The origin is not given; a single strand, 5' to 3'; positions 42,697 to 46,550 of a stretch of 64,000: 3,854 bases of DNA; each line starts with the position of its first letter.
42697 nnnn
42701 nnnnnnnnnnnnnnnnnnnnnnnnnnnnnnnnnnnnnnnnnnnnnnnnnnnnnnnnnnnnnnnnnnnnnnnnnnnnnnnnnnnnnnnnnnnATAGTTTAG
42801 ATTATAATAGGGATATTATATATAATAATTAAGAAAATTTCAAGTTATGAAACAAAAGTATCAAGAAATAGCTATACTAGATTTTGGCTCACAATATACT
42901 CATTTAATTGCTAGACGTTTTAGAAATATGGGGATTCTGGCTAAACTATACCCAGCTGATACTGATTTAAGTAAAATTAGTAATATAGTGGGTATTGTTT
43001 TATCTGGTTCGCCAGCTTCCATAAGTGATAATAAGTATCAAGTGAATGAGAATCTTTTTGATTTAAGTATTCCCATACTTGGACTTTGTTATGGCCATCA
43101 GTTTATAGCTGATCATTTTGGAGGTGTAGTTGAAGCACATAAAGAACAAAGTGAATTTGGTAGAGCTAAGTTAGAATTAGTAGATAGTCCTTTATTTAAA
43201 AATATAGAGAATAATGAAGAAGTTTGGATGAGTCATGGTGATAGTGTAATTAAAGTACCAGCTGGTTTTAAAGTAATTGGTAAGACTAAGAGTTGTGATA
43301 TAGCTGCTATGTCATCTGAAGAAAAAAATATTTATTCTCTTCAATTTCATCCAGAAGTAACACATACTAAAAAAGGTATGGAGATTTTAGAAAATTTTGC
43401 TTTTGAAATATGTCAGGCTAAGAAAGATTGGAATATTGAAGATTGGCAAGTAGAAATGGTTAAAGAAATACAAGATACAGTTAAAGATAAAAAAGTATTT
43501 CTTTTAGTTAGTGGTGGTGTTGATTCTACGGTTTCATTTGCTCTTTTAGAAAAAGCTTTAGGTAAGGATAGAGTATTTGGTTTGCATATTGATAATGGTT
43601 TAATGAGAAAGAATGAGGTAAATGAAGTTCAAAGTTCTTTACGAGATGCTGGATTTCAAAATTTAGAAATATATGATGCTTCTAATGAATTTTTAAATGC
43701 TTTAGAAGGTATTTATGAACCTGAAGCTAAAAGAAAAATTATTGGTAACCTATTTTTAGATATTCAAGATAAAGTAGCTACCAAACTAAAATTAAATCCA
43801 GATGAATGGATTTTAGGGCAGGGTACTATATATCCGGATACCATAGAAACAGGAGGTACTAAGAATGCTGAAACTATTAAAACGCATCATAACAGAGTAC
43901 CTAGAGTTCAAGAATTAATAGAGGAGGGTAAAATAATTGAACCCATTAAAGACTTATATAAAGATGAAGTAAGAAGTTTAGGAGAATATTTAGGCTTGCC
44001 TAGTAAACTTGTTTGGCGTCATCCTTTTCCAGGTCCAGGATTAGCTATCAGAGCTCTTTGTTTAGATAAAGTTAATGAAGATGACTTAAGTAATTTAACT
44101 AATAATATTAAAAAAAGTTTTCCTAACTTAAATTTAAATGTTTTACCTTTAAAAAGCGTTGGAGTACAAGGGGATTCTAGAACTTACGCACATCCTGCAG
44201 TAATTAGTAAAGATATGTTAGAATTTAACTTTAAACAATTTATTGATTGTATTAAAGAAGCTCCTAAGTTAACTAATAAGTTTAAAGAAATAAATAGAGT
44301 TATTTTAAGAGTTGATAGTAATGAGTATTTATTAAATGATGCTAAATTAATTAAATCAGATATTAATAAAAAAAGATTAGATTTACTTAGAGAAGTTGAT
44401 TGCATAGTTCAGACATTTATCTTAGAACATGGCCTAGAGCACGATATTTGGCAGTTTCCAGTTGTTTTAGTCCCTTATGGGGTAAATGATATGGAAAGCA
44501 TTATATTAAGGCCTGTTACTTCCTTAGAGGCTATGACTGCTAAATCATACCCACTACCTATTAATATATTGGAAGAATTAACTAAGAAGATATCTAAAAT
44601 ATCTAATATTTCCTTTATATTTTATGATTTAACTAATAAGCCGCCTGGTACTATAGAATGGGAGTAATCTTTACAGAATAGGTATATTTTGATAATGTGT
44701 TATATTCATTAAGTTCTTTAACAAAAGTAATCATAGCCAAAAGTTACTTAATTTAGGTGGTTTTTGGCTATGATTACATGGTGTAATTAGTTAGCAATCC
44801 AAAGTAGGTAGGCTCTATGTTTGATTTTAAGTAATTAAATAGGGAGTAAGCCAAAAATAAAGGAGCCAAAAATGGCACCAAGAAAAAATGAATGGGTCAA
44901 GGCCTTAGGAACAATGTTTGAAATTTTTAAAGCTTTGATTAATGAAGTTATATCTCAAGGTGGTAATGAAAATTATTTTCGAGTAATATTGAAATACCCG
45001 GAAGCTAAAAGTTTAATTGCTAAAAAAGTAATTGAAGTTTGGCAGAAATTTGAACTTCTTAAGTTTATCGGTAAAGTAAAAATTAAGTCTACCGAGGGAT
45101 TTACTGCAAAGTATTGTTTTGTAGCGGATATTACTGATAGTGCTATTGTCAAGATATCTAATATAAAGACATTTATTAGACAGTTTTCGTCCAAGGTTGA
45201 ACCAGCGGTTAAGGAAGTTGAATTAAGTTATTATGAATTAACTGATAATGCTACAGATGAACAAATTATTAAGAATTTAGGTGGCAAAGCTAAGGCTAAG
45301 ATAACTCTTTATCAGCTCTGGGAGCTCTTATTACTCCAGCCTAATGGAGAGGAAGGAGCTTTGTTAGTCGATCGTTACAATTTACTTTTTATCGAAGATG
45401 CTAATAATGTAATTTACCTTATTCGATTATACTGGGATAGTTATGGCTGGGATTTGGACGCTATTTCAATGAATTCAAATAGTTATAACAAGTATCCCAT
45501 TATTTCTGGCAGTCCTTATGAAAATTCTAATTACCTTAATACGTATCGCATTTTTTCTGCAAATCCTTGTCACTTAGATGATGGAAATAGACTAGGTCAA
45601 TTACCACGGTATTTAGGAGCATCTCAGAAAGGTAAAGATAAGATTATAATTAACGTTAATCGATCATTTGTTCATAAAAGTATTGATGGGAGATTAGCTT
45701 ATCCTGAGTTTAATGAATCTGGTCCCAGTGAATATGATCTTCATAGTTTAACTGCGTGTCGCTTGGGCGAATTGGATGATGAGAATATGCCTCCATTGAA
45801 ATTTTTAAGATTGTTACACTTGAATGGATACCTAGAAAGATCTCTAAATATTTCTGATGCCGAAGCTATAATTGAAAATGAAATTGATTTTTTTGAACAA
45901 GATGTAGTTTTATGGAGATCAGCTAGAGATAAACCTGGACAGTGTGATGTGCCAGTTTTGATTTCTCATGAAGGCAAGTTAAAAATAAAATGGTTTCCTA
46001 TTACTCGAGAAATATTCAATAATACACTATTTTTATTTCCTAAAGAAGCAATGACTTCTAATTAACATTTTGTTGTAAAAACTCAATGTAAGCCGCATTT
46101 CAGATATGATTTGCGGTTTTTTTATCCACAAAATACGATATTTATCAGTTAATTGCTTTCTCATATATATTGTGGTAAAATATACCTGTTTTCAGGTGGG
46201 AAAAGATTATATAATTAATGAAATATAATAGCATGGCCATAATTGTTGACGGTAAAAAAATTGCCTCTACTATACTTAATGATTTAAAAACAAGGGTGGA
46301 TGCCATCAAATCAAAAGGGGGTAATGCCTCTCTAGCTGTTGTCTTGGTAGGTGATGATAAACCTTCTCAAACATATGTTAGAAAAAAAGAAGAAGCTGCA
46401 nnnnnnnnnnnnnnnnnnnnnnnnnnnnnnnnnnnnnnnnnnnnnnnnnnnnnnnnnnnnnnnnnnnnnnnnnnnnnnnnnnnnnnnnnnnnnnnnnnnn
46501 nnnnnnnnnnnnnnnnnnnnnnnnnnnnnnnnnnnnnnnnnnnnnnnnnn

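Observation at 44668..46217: Orphan 397-aa gene inserted between guaA and folD, framed by a 16-bp perfect inverted repeat and a terminator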

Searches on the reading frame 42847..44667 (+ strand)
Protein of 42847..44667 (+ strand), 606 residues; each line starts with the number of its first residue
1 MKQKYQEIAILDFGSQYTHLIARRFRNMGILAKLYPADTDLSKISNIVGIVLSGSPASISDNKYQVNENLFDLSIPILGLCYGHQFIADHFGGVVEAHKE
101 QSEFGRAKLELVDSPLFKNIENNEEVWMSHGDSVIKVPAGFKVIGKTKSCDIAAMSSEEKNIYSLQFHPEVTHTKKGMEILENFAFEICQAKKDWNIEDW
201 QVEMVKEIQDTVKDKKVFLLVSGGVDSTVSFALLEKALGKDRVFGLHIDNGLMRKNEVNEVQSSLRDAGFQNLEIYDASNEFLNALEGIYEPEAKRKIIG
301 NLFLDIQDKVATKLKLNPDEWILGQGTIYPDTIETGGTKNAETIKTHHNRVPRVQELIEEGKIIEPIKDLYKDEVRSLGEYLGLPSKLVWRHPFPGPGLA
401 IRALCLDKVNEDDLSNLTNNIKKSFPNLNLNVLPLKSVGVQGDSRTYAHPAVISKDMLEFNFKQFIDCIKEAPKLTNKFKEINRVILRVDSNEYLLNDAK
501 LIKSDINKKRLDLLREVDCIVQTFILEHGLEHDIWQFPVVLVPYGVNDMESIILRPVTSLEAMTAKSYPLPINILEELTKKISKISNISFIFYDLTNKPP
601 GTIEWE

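Call 16: find_related_loci(query=window:42847-44667:+, collection=genome_contigs, flank=8000)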
Query window:42847-44667:+ (606 aa) in genome_contigs; peptide patterns used: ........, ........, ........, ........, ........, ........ (x = any residue, [..] = any of these).
39 stretches matched a pattern; 7 encode a relative of the query (tblastn E <= 1e-3); 7 distinct loci.
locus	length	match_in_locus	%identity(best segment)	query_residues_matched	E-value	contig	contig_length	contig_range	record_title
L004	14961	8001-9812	62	1-606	0e+0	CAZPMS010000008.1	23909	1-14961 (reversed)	MAG TPA_asm: uncultured Gammaproteobacteria bacterium isolate SRP200020_co3_238 genome assembly, contig: NODE_2954_lengt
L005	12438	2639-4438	50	5-606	0e+0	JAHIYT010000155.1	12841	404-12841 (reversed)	MAG: Patescibacteria group bacterium isolate Modern_marine.mb.142 Modern_marine.mb.142_k141_2205329, whole genome shotgu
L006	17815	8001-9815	49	4-606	0e+0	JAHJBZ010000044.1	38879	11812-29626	MAG: Patescibacteria group bacterium isolate Modern_marine.mb.280 Modern_marine.mb.280_k141_1338716, whole genome shotgu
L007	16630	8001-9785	49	4-606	0e+0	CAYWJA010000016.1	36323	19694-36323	MAG TPA_asm: uncultured Candidatus Peribacteria bacterium isolate SRP077602_co2_400 genome assembly, contig: NODE_1732_l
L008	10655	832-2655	48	1-606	0e+0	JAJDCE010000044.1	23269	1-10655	MAG: Patescibacteria group bacterium isolate OFTM163 OFTM163_43, whole genome shotgun sequence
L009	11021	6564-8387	48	1-606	0e+0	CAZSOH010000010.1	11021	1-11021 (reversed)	MAG TPA_asm: uncultured Candidatus Peribacteria bacterium isolate binchicken_co253_112 genome assembly, contig: NODE_435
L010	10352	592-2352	49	5-606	0e+0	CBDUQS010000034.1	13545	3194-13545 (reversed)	MAG TPA_asm: uncultured bacterium isolate SRR22302373_binner13_Refined_70 genome assembly, contig: ERZ25073596.1555, who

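Call 76: search_protein_families(library=pfam, proteins=[L004:9898-10146:-], max_evalue=0.1)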
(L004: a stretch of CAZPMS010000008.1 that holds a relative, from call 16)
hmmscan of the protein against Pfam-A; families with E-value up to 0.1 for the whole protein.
L004:9898-10146:- (82 aa): 0 families

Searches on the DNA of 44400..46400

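Call 6: search_rna_families(source=window, start=44400, end=46400, threshold=evalue, max_evalue=10)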
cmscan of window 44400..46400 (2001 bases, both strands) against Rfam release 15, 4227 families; matches with E-value up to 10: 11.
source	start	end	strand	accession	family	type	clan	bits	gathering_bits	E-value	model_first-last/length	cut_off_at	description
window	44717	44787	+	RF04172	MIR8675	Gene; miRNA;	-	28.8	90.8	0.0061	1-95/95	no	MIR8675 microRNA precursor family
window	44728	44776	+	RF03940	MIR9563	Gene; miRNA;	-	22.9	90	0.25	1-127/127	no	MIR9563 microRNA precursor family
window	44676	44781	+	RF02315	TtnuHACA8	Gene; snRNA; snoRNA; HACA-box;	-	21.7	50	2.2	1-130/130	no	Tetrahymena snoRNA TtnuHACA8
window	46083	46168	+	RF02900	AaHKsRNA82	Gene; sRNA;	-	21.6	51.4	3.3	1-81/81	no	Aggregatibacter sRNA 82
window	44729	44776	+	RF03814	mir-2797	Gene; miRNA;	-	18.2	74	6.4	1-77/77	no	mir-2797 microRNA precursor family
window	45774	45833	+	RF00493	snoU2-30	Gene; snRNA; snoRNA; CD-box;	-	17.8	60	5.1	1-70/70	no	Small nucleolar RNA U2-30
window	45772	45860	+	RF01424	snoR118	Gene; snRNA; snoRNA; CD-box;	CL00071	16.3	44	4.7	1-92/92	no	small nucleolar RNA snoR118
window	45310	45375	+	RF00638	MIR159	Gene; miRNA;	-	16.1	74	1.4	1-196/196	no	MIR159 microRNA precursor family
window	45291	45374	+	RF01982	PYLIS_1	Cis-reg;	-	15.8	70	5.3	1-100/100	no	Pyrrolysine insertion sequence 1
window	46210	46273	+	RF00274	SNORD57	Gene; snRNA; snoRNA; CD-box;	CL00058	15.7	47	9.6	1-72/72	no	Small nucleolar RNA SNORD57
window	46032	46124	+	RF01052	Arthropod_7SK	Gene;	CL00013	14.6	44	0.28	1-351/351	no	Arthropod 7SK RNA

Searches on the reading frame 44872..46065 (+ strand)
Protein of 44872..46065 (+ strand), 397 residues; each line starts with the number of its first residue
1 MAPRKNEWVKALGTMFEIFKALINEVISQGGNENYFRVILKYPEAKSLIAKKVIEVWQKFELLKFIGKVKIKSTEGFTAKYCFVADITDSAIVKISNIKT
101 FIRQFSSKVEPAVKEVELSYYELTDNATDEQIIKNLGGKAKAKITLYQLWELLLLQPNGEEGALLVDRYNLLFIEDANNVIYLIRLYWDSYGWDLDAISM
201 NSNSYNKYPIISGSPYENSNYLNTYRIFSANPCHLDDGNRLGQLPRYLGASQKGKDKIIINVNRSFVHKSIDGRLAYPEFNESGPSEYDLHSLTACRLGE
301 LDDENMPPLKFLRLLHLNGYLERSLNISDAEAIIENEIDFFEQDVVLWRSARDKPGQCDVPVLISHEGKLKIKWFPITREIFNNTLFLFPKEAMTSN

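Call 4: search_protein_families(library=pfam, proteins=[window:44872-46065:+], max_evalue=10)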
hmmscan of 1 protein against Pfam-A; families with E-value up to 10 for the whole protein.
window:44872-46065:+ (397 aa): 0 families

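Call 5: search_protein_families(library=padloc, proteins=[window:44872-46065:+], max_evalue=10)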
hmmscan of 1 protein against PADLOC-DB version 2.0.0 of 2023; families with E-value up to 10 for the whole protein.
window:44872-46065:+ (397 aa): 0 families

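Call 8: find_homologous_proteins(query=window:44872-46065:+, max_evalue=0.001)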
Query window:44872-46065:+ (397 aa): 1 proteins with E <= 0.001 among 2359 candidates.
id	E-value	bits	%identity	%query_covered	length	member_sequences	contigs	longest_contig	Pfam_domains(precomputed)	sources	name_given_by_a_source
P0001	1.3e-266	902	100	100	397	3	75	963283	-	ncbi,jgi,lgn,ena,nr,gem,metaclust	ncbi:hypothetical protein HOE31_04680 [bacterium]|jgi:hypothetical protein|nr:hypothetical protein [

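Call 10: search_solved_structures(query=window:44872-46065:+, max_evalue=10)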
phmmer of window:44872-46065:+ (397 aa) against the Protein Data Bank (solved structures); distinct sequences matched with E-value up to 10: 0.

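Call 11: search_protein_families(library=ncbifam, proteins=[window:44872-46065:+], max_evalue=10)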
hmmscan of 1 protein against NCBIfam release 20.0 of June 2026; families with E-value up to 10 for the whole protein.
window:44872-46065:+ (397 aa): 1 family
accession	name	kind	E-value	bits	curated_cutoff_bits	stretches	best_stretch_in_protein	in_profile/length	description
NF000752.0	PRK00045.4-2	equivalog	0.018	14.3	381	1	305-347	274-316/412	glutamyl-tRNA reductase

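Call 12: search_protein_families(library=phrogs, proteins=[window:44872-46065:+], max_evalue=10)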
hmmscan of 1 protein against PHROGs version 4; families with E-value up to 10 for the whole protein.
window:44872-46065:+ (397 aa): 0 families

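Call 14: find_encoding_contigs(protein=P0001, flank=10000, max_places=10)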
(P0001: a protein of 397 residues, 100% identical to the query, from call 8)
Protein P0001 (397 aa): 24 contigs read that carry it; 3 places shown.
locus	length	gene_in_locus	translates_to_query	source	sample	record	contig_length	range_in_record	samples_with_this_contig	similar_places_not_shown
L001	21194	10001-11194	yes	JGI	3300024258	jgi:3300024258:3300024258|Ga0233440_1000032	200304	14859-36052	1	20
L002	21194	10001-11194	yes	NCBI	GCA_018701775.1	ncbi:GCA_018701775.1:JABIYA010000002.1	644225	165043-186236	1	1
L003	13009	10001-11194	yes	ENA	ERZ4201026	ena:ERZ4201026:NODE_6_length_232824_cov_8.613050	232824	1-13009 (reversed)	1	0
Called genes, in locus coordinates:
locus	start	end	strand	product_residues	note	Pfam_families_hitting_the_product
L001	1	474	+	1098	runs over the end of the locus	-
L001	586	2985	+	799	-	PF00041:fn3 (faint), PF16655:PhoD_N (faint), PF25059:FN3_DSCAM-DSCAML_C (faint), PF23376:Fn3_VIN3 (faint), PF16656:Pur_ac_phosph_N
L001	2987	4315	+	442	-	PF00005:ABC_tran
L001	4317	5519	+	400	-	PF12704:MacB_PCD, PF02687:FtsX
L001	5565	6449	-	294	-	PF00781:DAGK_cat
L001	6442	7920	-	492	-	PF00478:IMPDH, PF00571:CBS, PF01070:FMN_dh, PF03060:NMO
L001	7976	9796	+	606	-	PF00117:GATase, PF07722:Peptidase_C26 (weak), PF02540:NAD_synthase (weak), PF00958:GMP_synt_C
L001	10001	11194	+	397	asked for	-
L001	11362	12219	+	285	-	PF00763:THF_DHG_CYH, PF02882:THF_DHG_CYH_C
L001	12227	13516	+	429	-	PF00709:Adenylsucc_synt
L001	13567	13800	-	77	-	-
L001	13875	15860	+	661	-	PF18072:FGAR-AT_linker, PF00586:AIRS, PF02769:AIRS_C, PF00586:AIRS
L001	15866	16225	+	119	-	PF02769:AIRS_C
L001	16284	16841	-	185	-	-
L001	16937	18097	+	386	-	PF00586:AIRS, PF02769:AIRS_C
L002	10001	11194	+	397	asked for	-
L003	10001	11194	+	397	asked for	-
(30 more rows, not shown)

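Call 15: list_cluster_members(proteins=[P0001])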
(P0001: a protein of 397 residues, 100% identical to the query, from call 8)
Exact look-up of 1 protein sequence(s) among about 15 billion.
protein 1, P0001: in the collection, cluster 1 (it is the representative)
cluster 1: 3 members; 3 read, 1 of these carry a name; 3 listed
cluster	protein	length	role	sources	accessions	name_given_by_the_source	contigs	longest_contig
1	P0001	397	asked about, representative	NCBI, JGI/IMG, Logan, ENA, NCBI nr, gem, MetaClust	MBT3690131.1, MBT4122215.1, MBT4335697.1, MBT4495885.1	hypothetical protein HOE31_04680 [bacterium] | hypothetical protein | hypothetical protein [bacterium]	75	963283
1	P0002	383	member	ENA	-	-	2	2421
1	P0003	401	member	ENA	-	-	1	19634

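Call 17: search_protein_representatives(protein=window:44872-46065:+)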
Query: 397 residues. Proteins with E-value up to 0.001 (for the whole library): 1057; up to 1e-10: 269; up to 1e-30: 3. The best 150 are listed.
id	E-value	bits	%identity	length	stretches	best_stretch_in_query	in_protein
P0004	6.6e-59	216.3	99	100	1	298-397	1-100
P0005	4.2e-54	200.5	99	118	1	200-292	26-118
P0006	3.6e-43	164.5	31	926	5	73-212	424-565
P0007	5.0e-24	101.5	39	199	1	58-200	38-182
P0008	4.6e-23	98.3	35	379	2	73-199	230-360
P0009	2.9e-22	95.7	35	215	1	1-201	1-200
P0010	3.8e-22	95.3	38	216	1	1-200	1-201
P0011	1.1e-21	93.8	34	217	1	1-201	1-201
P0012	1.8e-20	89.8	35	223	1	3-198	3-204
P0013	2.5e-19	86.0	42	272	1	60-200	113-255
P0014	3.6e-19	85.5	36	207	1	50-201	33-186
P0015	9.3e-19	84.1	35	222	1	1-201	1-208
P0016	2.0e-18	83.0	34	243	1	4-198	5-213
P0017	2.5e-18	82.7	39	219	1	46-202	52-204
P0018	3.4e-18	82.3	36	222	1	20-200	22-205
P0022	1.8e-17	79.9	40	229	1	8-204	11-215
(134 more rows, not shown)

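Call 19: search_protein_families(library=pfam, proteins=[P0006, P0008, P0009, P0010, P0011, P0012, P0013, P0015, P0016, P0022], max_evalue=1)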
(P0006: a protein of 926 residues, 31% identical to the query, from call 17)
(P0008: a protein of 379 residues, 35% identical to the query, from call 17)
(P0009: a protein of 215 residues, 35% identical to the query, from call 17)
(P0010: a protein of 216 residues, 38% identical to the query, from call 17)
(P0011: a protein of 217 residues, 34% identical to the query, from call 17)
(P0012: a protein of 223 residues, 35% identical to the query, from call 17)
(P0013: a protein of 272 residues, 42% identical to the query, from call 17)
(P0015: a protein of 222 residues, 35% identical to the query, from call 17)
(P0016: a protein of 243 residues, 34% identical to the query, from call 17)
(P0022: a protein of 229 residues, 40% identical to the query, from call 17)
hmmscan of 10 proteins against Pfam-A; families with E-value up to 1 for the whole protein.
P0006 (926 aa): 3 families
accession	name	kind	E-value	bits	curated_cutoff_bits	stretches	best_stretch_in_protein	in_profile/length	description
PF05981.17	CreA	-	0.019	15.4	25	0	604-677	13-88/131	CreA protein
PF15601.11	Imm70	-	0.25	11.5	26.7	0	839-878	6-45/131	Immunity protein 70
PF00207.28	A2M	-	0.27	11.5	21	0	740-781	34-77/92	Alpha-2-macroglobulin family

P0008 (379 aa): 2 families
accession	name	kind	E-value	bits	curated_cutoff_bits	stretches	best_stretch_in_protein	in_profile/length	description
PF02494.22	HYR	-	0.026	15.3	21.7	0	20-47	37-64/81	HYR domain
PF21440.4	aSelB_III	-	0.19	12.2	19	0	213-239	22-48/108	Archaeal selenocysteine-specific elongation factor, domain III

P0009 (215 aa): 1 family
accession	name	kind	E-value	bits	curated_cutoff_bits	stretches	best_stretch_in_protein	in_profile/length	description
PF14519.12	Macro_2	-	0.28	10.9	27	1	49-130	197-282/290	Macro-like domain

P0010 (216 aa): 0 families

P0011 (217 aa): 0 families

P0012 (223 aa): 0 families

P0013 (272 aa): 0 families

P0015 (222 aa): 0 families

P0016 (243 aa): 0 families

P0022 (229 aa): 0 families

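Call 20: predict_structure(protein=window:44872-46065:+)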
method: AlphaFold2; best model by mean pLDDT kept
length: 397 residues; sequences in the alignment: 1
mean_pLDDT: 29.9   pTM: 0.28
mean pLDDT of the five models: 29.9, 29.8, 27.8, 27.5, 25.0
residues with pLDDT >= 90: 0; 70-90: 0; 50-70: 13; < 50: 384
segments of 3 or more residues with pLDDT < 50: 1-106, 118-141, 150-397
pLDDT, mean of each block of 10 residues (from residue 1): 32 38 34 24 27 31 39 43 36 33 46 49 39 39 51 39 30 32 32 30 25 24 21 22 22 23 21 24 25 21 25 22 22 24 26 27 26 25 23 23
secondary structure, 60 per line:
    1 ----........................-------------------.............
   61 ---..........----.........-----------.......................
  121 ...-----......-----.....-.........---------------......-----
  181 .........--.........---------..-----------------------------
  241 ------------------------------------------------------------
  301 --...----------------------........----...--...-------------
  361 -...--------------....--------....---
elements in order: H5-28 H48-60 E64-73 E78-86 H98-112 E113-123 H129-134 E140-144 H146-154 E170-175 E181-189 E192-200 H328-335 E345-347 E362-364 H379-382 H391-394

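Call 28: find_encoding_contigs(protein=P0018, flank=6000, max_places=3)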
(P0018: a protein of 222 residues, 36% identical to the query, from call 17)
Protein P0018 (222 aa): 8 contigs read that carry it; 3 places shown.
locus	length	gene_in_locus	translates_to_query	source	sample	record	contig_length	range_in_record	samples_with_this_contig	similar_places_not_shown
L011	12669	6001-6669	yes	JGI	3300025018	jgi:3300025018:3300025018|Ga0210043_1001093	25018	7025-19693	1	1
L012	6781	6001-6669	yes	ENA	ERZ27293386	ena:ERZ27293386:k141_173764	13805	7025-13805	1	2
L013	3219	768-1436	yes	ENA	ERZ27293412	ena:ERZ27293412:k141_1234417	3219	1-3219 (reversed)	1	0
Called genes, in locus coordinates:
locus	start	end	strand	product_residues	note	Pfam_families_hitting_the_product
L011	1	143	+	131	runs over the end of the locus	PF17248:DUF5317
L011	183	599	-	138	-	PF00877:NLPC_P60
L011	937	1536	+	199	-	-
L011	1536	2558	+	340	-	PF02912:Phe_tRNA-synt_N, PF01409:tRNA-synt_2d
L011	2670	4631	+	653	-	PF03483:B3_4, PF03484:B5, PF17759:tRNA_synthFbeta, PF03147:FDX-ACB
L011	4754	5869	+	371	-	PF00232:Glyco_hydro_1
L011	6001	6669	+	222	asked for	-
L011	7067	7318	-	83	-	PF22296:bAvd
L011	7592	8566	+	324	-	PF00078:RVT_1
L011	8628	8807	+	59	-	PF04014:MazE_antitoxin (weak)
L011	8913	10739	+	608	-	PF00892:EamA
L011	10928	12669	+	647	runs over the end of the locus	PF02518:HATPase_c, PF00204:DNA_gyraseB, PF01751:Toprim, PF00986:DNA_gyraseB_C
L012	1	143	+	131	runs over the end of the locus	PF17248:DUF5317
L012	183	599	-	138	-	PF00877:NLPC_P60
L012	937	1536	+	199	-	-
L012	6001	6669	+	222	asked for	-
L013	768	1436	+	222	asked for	-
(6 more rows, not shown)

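Call 77: find_encoding_contigs(protein=P0007, flank=5000, max_places=2)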
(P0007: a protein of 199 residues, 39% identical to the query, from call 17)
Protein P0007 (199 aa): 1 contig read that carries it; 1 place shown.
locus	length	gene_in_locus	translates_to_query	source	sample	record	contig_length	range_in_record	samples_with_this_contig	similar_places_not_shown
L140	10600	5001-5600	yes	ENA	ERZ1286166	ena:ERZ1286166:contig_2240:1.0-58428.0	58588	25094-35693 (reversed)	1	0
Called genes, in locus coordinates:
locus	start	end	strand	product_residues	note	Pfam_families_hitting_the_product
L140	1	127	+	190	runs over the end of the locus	PF13406:SLT_2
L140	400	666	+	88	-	-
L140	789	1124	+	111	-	PF00416:Ribosomal_S13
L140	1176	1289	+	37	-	-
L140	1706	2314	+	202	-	PF22935:RM44_endonuclase, PF14622:Ribonucleas_3_3, PF00636:Ribonuclease_3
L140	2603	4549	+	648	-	PF02463:SMC_N, PF13175:AAA_15 (faint), PF13476:AAA_23, PF13555:AAA_29 (weak), PF13304:AAA_21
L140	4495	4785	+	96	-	PF02463:SMC_N, PF13304:AAA_21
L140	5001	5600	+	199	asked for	-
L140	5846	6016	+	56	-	PF00886:Ribosomal_S16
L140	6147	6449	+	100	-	PF13083:KH_KhpA-B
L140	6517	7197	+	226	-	PF01746:tRNA_m1G_MT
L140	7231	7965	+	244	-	PF00318:Ribosomal_S2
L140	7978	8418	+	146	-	PF00889:EF_TS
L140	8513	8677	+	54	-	-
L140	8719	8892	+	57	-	-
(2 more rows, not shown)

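Call 84: search_dna_similar(query=window:44872-46065:+, collection=phages, mode=protein, max_evalue=0.01, max_rows=10)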
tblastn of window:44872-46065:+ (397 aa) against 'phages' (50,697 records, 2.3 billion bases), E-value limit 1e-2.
No match.

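Call 85: search_dna_similar(query=window:44872-46065:+, collection=plasmids, mode=protein, max_evalue=0.01, max_rows=10)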
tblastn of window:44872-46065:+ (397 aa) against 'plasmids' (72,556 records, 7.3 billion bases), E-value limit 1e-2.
No match.
